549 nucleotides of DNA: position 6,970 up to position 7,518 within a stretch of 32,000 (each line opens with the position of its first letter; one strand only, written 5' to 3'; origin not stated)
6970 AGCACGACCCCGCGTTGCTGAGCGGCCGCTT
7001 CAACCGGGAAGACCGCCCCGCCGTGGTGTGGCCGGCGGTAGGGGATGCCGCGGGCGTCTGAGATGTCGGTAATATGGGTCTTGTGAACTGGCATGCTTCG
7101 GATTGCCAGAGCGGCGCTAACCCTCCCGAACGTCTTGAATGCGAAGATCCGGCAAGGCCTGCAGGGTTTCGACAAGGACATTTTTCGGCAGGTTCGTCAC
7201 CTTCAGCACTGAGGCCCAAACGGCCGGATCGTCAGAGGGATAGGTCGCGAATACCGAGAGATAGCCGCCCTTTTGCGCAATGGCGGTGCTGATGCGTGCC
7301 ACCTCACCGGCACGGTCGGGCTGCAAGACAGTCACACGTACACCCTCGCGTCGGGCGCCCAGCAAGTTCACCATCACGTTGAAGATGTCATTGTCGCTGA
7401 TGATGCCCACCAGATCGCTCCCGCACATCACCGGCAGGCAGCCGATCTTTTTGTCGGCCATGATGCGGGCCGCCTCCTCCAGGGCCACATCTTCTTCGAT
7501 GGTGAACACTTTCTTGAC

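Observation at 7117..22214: Composite, partly duplicated MetFV-Hdr-MvhD supercluster: a possibly new architecture for electron-bifurcating methylene-THF reduction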

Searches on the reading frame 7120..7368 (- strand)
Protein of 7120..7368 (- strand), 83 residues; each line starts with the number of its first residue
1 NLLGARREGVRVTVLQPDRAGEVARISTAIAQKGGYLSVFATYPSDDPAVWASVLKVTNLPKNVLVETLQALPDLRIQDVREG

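Call 76: search_protein_families(library=pfam, proteins=[window:7120-7368:-], max_evalue=10)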
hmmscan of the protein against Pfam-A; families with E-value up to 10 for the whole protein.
seq(83 aa): 3 families
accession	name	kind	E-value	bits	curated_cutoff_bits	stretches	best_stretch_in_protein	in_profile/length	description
PF12790.13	T6SS-SciN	-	0.0043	17.2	27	1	11-63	61-111/120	Type VI secretion lipoprotein, VasD, EvfM, TssJ, VC_A0113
PF01842.31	ACT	-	0.033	14.4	27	1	11-48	2-39/66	ACT domain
PF22190.2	TTHA0829-like_ACT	-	0.087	13.3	27.4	1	9-31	2-24/70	TTHA0829-like ACT domain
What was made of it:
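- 7117..7764 (-): Module 3 (in this lineage): CBS-pair protein with a possibly ACT-like C-terminus. I take it to be a putative ligand-sensing regulator. ACT only E = 0.033 (call 76).
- On CBS-ACT regulator (TTHA0829-like): ACT scores E = 0.033 and TTHA0829-like ACT E = 0.087, both below threshold (call 76).
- Checked: The ACT label for the C-terminus of the CBS protein: Pfam ACT E = 0.033 and TTHA0829-like ACT E = 0.087, both below threshold (call 76).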
